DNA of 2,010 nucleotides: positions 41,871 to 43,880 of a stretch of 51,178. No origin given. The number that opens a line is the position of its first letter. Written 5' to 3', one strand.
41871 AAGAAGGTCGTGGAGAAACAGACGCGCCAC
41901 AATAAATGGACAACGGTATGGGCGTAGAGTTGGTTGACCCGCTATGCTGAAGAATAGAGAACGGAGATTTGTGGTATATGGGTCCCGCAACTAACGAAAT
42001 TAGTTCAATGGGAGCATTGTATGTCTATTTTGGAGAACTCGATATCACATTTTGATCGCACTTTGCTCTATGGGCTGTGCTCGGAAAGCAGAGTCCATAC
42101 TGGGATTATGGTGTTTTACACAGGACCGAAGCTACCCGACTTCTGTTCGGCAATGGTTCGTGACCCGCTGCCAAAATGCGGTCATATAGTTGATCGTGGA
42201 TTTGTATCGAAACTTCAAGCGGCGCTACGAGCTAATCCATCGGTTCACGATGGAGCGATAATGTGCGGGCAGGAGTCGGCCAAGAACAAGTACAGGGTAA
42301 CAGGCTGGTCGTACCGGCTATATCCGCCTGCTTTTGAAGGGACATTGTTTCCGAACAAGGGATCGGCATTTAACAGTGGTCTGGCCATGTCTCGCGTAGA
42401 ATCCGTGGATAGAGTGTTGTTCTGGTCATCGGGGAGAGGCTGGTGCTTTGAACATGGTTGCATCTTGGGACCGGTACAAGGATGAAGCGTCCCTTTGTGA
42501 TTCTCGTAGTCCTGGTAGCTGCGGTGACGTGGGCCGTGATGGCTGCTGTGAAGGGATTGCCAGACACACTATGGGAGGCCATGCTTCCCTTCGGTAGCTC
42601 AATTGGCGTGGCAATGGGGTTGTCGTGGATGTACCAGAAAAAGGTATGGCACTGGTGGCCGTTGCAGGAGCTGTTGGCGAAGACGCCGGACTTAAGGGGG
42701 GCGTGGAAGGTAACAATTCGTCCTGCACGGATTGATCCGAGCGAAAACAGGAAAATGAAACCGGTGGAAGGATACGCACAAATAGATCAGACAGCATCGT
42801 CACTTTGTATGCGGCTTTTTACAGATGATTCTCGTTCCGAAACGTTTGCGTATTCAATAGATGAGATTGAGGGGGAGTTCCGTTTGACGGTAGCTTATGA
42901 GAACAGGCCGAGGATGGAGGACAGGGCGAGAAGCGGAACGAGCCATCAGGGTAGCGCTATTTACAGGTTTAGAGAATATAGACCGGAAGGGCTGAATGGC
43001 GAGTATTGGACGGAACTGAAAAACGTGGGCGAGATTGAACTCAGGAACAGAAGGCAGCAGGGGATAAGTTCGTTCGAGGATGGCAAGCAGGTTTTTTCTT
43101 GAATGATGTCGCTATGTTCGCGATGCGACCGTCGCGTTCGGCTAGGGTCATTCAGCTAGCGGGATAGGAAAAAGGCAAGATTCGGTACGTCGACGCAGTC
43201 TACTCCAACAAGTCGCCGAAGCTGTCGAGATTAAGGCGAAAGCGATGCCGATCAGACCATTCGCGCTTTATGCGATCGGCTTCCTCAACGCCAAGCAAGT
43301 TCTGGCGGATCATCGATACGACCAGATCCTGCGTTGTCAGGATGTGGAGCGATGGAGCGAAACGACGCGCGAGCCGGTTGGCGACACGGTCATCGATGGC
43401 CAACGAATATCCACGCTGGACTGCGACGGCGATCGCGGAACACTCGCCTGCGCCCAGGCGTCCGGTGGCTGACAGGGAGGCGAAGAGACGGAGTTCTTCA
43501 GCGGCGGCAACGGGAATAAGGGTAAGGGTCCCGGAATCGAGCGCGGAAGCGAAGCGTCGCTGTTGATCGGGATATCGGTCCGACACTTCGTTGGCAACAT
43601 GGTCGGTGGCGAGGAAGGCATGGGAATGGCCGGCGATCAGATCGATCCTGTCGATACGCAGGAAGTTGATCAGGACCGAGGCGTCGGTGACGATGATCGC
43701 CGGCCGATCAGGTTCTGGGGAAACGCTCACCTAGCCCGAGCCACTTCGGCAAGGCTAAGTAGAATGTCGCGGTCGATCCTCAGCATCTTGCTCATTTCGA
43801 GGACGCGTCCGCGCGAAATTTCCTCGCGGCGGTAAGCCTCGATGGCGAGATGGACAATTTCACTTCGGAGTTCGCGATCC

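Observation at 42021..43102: Candidate new signalling defence pair: DAC-fold protein translationally coupled to a Cap15-like 2TM beta-barrel effector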

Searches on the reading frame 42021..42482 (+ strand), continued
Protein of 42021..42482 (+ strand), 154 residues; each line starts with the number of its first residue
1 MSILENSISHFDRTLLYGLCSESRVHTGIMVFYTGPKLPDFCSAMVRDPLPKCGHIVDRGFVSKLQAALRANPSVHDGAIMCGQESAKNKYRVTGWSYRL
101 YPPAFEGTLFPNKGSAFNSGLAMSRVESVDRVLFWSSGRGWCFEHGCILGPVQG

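Call 91: search_protein_families(library=pfam, alignment_id=A1, max_evalue=10)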
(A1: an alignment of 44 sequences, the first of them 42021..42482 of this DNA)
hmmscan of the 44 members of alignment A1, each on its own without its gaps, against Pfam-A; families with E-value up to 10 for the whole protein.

A. member 1, window:42021-42482:+ (154 aa): 0 families

B. families by the number of members that match (of 44 scanned): 3 families
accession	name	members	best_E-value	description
PF02457.21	DAC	8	0.011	DisA bacterial checkpoint controller nucleotide-binding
PF12623.12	Hen1_L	1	0.06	RNA repair, ligase-Pnkp-associating, region of Hen1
PF07051.17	OCIA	1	0.079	Ovarian carcinoma immunoreactive antigen (OCIA)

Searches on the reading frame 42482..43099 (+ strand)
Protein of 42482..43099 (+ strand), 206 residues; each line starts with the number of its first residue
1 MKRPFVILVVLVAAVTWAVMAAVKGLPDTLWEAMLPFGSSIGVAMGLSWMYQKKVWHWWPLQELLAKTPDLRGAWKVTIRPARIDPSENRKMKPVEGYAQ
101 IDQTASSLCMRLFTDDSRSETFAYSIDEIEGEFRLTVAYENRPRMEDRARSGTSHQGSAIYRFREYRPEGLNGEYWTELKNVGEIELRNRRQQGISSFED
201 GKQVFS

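Call 4: search_protein_families(library=pfam, proteins=[window:42482-43099:+], max_evalue=10)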
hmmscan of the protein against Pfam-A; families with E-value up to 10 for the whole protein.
window:42482-43099:+ (206 aa): 2 families
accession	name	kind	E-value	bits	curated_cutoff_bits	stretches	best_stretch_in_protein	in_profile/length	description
PF18153.7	Cap15_CD_rec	-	8.8e-13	49.1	31.2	1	67-188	2-121/122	Cap15, cyclic dinucleotide receptor domain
PF06298.16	PsbY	-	0.43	10.9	24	1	3-19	4-20/35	Photosystem II protein Y (PsbY)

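Call 5: search_protein_families(library=padloc, proteins=[window:42482-43099:+], max_evalue=10)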
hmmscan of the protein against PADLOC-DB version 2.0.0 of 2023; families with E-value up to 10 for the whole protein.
window:42482-43099:+ (206 aa): 16 families
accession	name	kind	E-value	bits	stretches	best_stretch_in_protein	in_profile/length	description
PDLC00694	Effector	-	2.6e-45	152.5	1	2-205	3-205/208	2TM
PDLC00702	Effector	-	1e-36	124.2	1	3-200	7-206/211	2TM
PDLC00673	Effector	-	9.3e-27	91.8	1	6-201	8-204/214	2TM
PDLC00704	Effector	-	5.1e-20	69.9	1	5-191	11-202/207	2TM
PDLC00703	Effector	-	1.6e-18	65.1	1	17-196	27-202/204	2TM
PDLC00708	Effector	-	1.2e-17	62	1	6-188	17-190/191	2TM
PDLC00686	Effector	-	4.8e-17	60.2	1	10-188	30-205/209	2TM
PDLC00705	Effector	-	4e-16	57.5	1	40-189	55-199/203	2TM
PDLC00683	Effector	-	2.5e-11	41.6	1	8-191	11-181/185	2TM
PDLC00714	Effector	-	5.6e-11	40.3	1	8-192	10-195/200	2TM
PDLC00682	Effector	-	6.2e-08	30.6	1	46-178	59-199/218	2TM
PDLC00679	Effector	-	2.2e-06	25.6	1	7-180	18-199/218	2TM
PDLC00671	Effector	-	1.6e-05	22.8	1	9-178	15-204/223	2TM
PDLC00697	Effector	-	6.5e-05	20.6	1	39-188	40-203/207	2TM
PDLC00674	Effector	-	0.00079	16.9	2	111-178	142-210/246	2TM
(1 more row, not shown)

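Call 6: search_protein_families(library=ncbifam, proteins=[window:42482-43099:+], max_evalue=10)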
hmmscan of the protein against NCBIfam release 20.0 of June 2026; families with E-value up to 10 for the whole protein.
window:42482-43099:+ (206 aa): 0 families

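Call 54: search_dna_similar(query=window:42482-43099:+, collection=plasmids, mode=protein, max_evalue=0.001, max_rows=60)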
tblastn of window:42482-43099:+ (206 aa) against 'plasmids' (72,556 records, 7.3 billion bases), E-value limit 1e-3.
Records with a match: 31; places in all: 33; records where one place covers at least 80% of the query: 8.
Best place of each record, by identity: <60% 31.
By first word of the organism name: Klebsiella 13; Vibrio 4; Bradyrhizobium 2; Rhodococcus 2; Streptomyces 2; Shewanella 1; Agrobacterium 1; Pukyongiella 1; Rhizobium 1; Pediococcus 1; and 3 more.
By predicted mobility (MOB-suite, as given by PLSDB): conjugative 19; non-mobilizable 7; mobilizable 5.
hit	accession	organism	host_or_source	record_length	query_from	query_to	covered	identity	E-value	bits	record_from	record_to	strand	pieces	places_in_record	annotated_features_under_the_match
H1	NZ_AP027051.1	Vibrio nigripulchritudo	Penaeus vannamei,cell ...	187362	24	203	87%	33.5%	2e-26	112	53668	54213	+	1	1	hypothetical protein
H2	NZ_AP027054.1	Vibrio nigripulchritudo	Penaeus vannamei,cell ...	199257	24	203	87%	33.5%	2e-26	112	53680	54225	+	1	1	hypothetical protein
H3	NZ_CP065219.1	Vibrio navarrensis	Homo sapiens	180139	24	203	87%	33.5%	4e-26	112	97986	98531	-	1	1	hypothetical protein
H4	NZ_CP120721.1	Vibrio coralliilyticus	tissue sample,sea urchin, ...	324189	24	205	88%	31.0%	5e-24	105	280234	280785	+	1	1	hypothetical protein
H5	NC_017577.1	Shewanella baltica OS117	-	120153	24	203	87%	30.8%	4e-23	103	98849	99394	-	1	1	hypothetical protein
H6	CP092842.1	Bradyrhizobium sp. 62B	Arachis hypogaea L.,cell ...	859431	25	194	83%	29.8%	4e-4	48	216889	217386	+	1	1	hypothetical protein (x2)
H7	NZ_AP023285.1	Agrobacterium vitis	Vitis vinifera,grapevine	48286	31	206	85%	28.2%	4e-17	86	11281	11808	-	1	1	hypothetical protein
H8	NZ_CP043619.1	Pukyongiella litopenaei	Penaeus vannamei (shrimp),cultured ...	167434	31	203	84%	28.7%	4e-21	97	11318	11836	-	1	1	none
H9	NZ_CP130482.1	Rhodococcus aetherivorans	Bacteria, whole organism,Rough variant ...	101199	55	201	71%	31.8%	7e-10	65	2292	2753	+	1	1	hypothetical protein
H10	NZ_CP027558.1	Rhodococcus rhodochrous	mixed culture,sewage tank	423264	55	201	71%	31.2%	2e-9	63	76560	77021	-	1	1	none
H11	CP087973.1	Rhizobium sp. RCAM05350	cell culture,fouling of walls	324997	25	177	74%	28.4%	8e-4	47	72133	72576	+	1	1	hypothetical protein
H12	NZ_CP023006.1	Pediococcus pentosaceus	Homo sapiens,cell culture,Korean adult ...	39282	38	185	72%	29.1%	1e-6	56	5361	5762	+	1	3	hypothetical protein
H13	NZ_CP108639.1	Streptomyces uncialis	-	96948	56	190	66%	30.1%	1e-5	52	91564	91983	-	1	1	hypothetical protein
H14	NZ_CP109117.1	Streptomyces sp. NBC_01768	-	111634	47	187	68%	28.8%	8e-6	53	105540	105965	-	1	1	hypothetical protein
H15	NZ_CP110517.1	Klebsiella pneumoniae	natural water sources close by farm or ...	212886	33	165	65%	29.9%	3e-4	48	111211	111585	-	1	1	hypothetical protein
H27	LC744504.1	Escherichia coli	-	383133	33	165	65%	29.9%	3e-4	48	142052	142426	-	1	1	hypothetical protein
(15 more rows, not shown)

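Call 56: get_annotated_region(hit=H27, flank=4000)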
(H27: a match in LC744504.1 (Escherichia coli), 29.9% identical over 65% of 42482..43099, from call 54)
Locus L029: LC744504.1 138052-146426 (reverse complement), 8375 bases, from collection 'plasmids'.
description: Escherichia coli MyNCGM606 plasmid pMyNCGM606 DNA, complete sequence
organism: Escherichia coli (NCBI taxid 562)
taxonomy: Bacteria; Pseudomonadota; Gammaproteobacteria; Enterobacterales; Enterobacteriaceae; Escherichia; Escherichia coli
host: -; source: -; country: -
typing (MOB-suite, as given by PLSDB): conjugative; replicon IncHI2A,rep_cluster_1088; relaxase MOBH,MOBP; mating-pair formation MPF_F
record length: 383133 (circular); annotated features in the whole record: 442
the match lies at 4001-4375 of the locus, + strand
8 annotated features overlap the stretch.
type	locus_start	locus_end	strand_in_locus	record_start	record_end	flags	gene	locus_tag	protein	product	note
CDS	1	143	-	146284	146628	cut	-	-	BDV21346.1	hypothetical protein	-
CDS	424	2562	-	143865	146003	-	-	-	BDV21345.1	hypothetical protein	-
CDS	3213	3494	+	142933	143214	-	-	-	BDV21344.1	hypothetical protein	-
CDS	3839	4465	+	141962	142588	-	-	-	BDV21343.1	hypothetical protein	-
CDS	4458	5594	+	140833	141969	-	-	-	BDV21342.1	hypothetical protein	-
CDS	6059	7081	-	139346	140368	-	-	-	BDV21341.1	IS110 family transposase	-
CDS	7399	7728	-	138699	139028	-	-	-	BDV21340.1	NIPSNAP family protein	-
CDS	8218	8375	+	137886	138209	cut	-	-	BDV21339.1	transposase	-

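Call 57: get_annotated_region(hit=H3, flank=4000)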
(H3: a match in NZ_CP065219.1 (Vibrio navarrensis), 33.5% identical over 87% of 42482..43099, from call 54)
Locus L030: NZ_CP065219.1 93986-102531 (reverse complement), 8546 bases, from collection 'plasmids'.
description: Vibrio navarrensis strain 20-VB00237 plasmid pVN20-VB00237, complete sequence
organism: Vibrio navarrensis (NCBI taxid 29495)
taxonomy: Bacteria; Pseudomonadota; Gammaproteobacteria; Vibrionales; Vibrionaceae; Vibrio; Vibrio navarrensis
host: -; source: Homo sapiens; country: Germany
typing (MOB-suite, as given by PLSDB): conjugative; relaxase MOBF; mating-pair formation MPF_F
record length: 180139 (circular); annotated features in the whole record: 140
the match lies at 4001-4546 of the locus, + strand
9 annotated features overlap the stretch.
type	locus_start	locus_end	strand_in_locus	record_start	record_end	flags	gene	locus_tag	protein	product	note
CDS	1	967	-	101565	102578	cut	-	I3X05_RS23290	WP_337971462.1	DNA mismatch repair protein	-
CDS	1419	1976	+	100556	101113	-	-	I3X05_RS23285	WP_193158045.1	hypothetical protein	-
CDS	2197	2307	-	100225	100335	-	-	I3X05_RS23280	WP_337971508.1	ParB family protein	-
CDS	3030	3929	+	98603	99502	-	-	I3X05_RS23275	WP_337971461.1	nucleotidyltransferase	-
CDS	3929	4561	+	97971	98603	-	-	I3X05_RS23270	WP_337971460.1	hypothetical protein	-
CDS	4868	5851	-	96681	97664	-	-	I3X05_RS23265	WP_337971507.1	hypothetical protein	-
CDS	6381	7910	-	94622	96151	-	-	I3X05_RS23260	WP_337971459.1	IS66 family transposase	-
CDS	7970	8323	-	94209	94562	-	tnpB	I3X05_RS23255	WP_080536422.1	IS66 family insertion sequence element accessory protein TnpB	-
CDS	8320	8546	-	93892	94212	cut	-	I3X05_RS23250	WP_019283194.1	hypothetical protein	-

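Call 64: find_homologous_proteins(query=window:42482-43099:+, max_evalue=0.001)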
Query window:42482-43099:+ (206 aa): 28 proteins with E <= 0.001 among 359 candidates.
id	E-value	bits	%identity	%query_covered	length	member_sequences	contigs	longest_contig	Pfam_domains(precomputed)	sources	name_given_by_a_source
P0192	3.8e-131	453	98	100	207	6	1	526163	PF18153.8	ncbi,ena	-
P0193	6.8e-117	406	86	100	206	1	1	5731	PF18153.8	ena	-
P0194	1.4e-115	402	86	100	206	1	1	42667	PF18153.8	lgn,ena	-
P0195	3.1e-113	394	85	100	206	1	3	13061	PF18153.8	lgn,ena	-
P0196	3.8e-107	374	82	100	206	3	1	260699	PF18153.8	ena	-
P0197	6.2e-105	367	79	100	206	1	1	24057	PF18153.8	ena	-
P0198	3.3e-104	365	78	100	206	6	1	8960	PF18153.8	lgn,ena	-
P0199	4.6e-102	358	77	100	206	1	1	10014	PF18153.8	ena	-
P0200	6.4e-102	357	78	100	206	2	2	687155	PF18153.8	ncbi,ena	-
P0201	2.3e-101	356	77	100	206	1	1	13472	PF18153.8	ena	-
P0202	2.5e-100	352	77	100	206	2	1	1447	PF18153.8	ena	-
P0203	1.5e-99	350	76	100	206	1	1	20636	PF18153.8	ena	-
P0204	8.2e-99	347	75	100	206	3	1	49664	PF18153.8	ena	-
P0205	8.3e-99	347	75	100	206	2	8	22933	PF18153.8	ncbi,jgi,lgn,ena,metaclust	metaclust:\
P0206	4.8e-92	325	71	100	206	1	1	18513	PF18153.8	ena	-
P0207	3.1e-91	322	69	100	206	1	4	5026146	PF18153.8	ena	-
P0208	5.5e-90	318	70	98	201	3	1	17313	PF18153.8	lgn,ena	-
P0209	1.6e-88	314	69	100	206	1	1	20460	PF18153.8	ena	-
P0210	1.6e-86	307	68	100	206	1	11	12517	PF18153.8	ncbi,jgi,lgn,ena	-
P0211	7.1e-85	302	64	100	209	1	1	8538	PF18153.8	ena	-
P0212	3.4e-84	299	80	82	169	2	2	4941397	PF18153.8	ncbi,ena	-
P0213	1.0e-82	295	64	100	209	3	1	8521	PF18153.8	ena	-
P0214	3.1e-81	290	65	100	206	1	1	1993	PF18153.8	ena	-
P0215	1.5e-78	281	60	100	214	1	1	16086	PF18153.8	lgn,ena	-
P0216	2.8e-78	280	60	100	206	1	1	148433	PF18153.8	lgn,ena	-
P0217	2.2e-75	271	60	100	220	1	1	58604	PF18153.8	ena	-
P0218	9.0e-71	256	57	100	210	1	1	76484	PF18153.8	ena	-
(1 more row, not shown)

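Call 81: search_dna_similar(query=window:42482-43099:+, collection=phages, mode=protein, max_evalue=0.1, max_rows=30)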
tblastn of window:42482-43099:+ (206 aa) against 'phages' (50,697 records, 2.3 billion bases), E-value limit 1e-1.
No match.

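Call 83: search_protein_families(library=pfam, proteins=[L030:3030-3929:+, L030:3929-4561:+], max_evalue=0.01)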
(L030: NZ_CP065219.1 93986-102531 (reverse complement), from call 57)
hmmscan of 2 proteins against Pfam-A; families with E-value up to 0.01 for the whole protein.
L030:3030-3929:+ (299 aa): 1 family
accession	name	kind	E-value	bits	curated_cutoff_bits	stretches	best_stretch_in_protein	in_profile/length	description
PF01909.29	NTP_transf_2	-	0.0039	18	21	1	38-90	8-60/93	Nucleotidyltransferase domain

L030:3929-4561:+ (210 aa): 1 family
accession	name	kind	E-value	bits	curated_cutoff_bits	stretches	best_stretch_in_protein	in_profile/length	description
PF18153.7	Cap15_CD_rec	-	9e-16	58.7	31.2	1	67-190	1-120/122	Cap15, cyclic dinucleotide receptor domain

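Call 85: predict_structure(alignment_id=A2)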
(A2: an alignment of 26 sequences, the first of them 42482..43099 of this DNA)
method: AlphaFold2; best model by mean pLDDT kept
length: 206 residues; sequences in the alignment: 26
mean_pLDDT: 72.8   pTM: 0.60
mean pLDDT of the five models: 72.8, 72.2, 63.3, 60.1, 52.1
residues with pLDDT >= 90: 18; 70-90: 110; 50-70: 73; < 50: 5
segments of 3 or more residues with pLDDT < 50: 84-86
pLDDT, mean of each block of 10 residues (from residue 1): 64 77 76 71 73 64 64 89 55 81 75 71 68 74 59 65 77 72 83 89 92
secondary structure, 60 per line:
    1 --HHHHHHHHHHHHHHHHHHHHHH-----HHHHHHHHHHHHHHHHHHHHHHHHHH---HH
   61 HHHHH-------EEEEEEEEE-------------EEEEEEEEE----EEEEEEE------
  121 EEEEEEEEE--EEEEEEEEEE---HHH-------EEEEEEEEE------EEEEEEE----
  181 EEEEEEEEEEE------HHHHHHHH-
elements in order: H3-24 H30-55 H59-65 E73-81 E95-103 E108-114 E121-129 E132-141 E155-163 E170-176 E181-191 H198-205

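Call 88: fold_search(model_id=the predicted structure, library=pdb)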
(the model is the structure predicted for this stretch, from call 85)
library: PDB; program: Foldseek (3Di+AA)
matches with E <= 10: 990; with E <= 0.001: 3
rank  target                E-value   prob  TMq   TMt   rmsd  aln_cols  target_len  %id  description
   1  7n35_B                1.5e-04  1.00  0.42  0.79   3.4       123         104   20  Structure of Yersinia aleksiciae Cap15 cyclic dinucleotide receptor, crystal form 2 (released 2021-11-17)
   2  7n35_A                3.4e-04  1.00  0.42  0.78   3.5       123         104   21  Structure of Yersinia aleksiciae Cap15 cyclic dinucleotide receptor, crystal form 2 (released 2021-11-17)
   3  7n34                  5.0e-04  1.00  0.43  0.79   3.0       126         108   23  Structure of Yersinia aleksiciae Cap15 cyclic dinucleotide receptor, crystal form 1 (released 2021-11-17)
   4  4mvl_D                6.8e-03  0.89  0.23  0.27  12.8       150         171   13  Crystal structure of an engineered lipocalin (Anticalin H1GA) in complex with the Alzheimer amyloid peptide Abeta1-40 (released 2015-08-12)
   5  4mvl_A                8.5e-03  0.87  0.24  0.27  13.4       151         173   12  Crystal structure of an engineered lipocalin (Anticalin H1GA) in complex with the Alzheimer amyloid peptide Abeta1-40 (released 2015-08-12)
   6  7dru_C                9.0e-03  0.93  0.27  0.36  11.5       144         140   11  Crystal Structure of the Dog Lipocalin Allergen Can f 1 (released 2021-11-10)
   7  5jr8_B                9.0e-03  0.77  0.22  0.25  14.1       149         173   12  Disposal of Iron by a Mutant form of Siderocalin NGAL (released 2016-09-28)
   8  6gqz_A                9.5e-03  0.80  0.22  0.25  13.1       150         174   15  Petrobactin-binding engineered lipocalin without ligand (released 2018-08-15)
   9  4o4u_C                1.0e-02  0.98  0.32  0.17   6.6       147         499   12  Crystal structure of the vaccine antigen Transferrin Binding Protein B (TbpB) mutant Trp-176-Ala from Haemophilus para (released 2015-01-14)
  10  6d0t_A                1.1e-02  0.98  0.27  0.46  11.3       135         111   12  De novo design of a fluorescence-activating beta barrel - BB1 (released 2018-09-19)
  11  3cbc_C                1.2e-02  0.54  0.20  0.22  14.5       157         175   11  Crystal structure of Siderocalin (NGAL, Lipocalin 2) Y106F complexed with Ferric Enterobactin (released 2008-09-09)
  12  1qqs_A                1.4e-02  0.89  0.28  0.32  11.2       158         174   11  NEUTROPHIL GELATINASE ASSOCIATED LIPOCALIN HOMODIMER (released 2000-04-21)
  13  6qmu_A                1.4e-02  0.51  0.20  0.21  14.1       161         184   10  A tetrahedral boronic acid diester formed by a non-natural amino acid in the ligand pocket of an engineered lipocalin (released 2019-08-28)
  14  4qq1_A                1.5e-02  0.98  0.35  0.17   7.3       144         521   11  Crystal structure of the isotype 1 Transferrin binding protein B (TbpB) from serogroup B Neisseria meningitidis (released 2015-04-01)
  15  3hoe_A                1.5e-02  0.97  0.33  0.29   7.0       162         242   10  Crystal Structure of Surface Lipoprotein (released 2009-10-06)
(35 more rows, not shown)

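Call 96: get_annotated_region(hit=H11, flank=4000)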
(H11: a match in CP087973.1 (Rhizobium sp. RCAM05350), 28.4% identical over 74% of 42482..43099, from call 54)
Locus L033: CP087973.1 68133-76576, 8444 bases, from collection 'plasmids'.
description: Rhizobium sp. RCAM05350 strain E2-1 plasmid unnamed3, complete sequence
organism: Rhizobium sp. RCAM05350 (NCBI taxid 2895568)
taxonomy: Bacteria; Pseudomonadota; Alphaproteobacteria; Hyphomicrobiales; Rhizobiaceae; Rhizobium; Rhizobium sp. RCAM05350
host: -; source: cell culture,fouling of walls; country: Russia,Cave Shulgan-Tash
typing (MOB-suite, as given by PLSDB): conjugative; replicon rep_cluster_471; relaxase MOBQ,MOBQ; mating-pair formation MPF_T
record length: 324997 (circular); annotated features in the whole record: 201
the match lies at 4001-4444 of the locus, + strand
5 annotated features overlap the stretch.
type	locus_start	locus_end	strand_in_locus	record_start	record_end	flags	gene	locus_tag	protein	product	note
CDS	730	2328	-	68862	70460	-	-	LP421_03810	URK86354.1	ABC transporter substrate-binding protein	-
CDS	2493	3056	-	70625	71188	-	-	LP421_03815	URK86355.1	hypothetical protein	-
CDS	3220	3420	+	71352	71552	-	-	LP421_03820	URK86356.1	helix-turn-helix domain-containing protein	-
CDS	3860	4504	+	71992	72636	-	-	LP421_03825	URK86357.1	hypothetical protein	-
CDS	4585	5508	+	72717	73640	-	-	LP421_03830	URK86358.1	hypothetical protein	-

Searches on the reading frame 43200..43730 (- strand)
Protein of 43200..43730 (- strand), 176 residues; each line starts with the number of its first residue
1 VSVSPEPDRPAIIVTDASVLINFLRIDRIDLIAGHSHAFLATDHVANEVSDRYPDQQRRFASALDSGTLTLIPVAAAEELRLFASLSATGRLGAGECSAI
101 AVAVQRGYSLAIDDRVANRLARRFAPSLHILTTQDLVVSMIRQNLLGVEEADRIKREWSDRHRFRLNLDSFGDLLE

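Call 15: search_protein_families(library=pfam, proteins=[window:43200-43730:-], max_evalue=0.001)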
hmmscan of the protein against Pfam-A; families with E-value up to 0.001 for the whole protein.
window:43200-43730:- (176 aa): 0 families

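Call 67: search_protein_families(library=padloc, proteins=[window:43200-43730:-], max_evalue=0.001)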
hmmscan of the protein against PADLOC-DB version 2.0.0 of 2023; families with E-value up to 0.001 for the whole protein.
window:43200-43730:- (176 aa): 4 families
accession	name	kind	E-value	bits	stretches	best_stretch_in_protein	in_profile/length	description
PDLC05071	PDC-S70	-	4.2e-11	41.2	1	12-124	2-108/161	-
PDLC05073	PDC-S70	-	6.2e-09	34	1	12-124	2-109/162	-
PDLC05070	PDC-S70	-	2.4e-07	29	1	13-145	5-129/161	-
PDLC05068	PDC-S70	-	9.3e-05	21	1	12-123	2-108/125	-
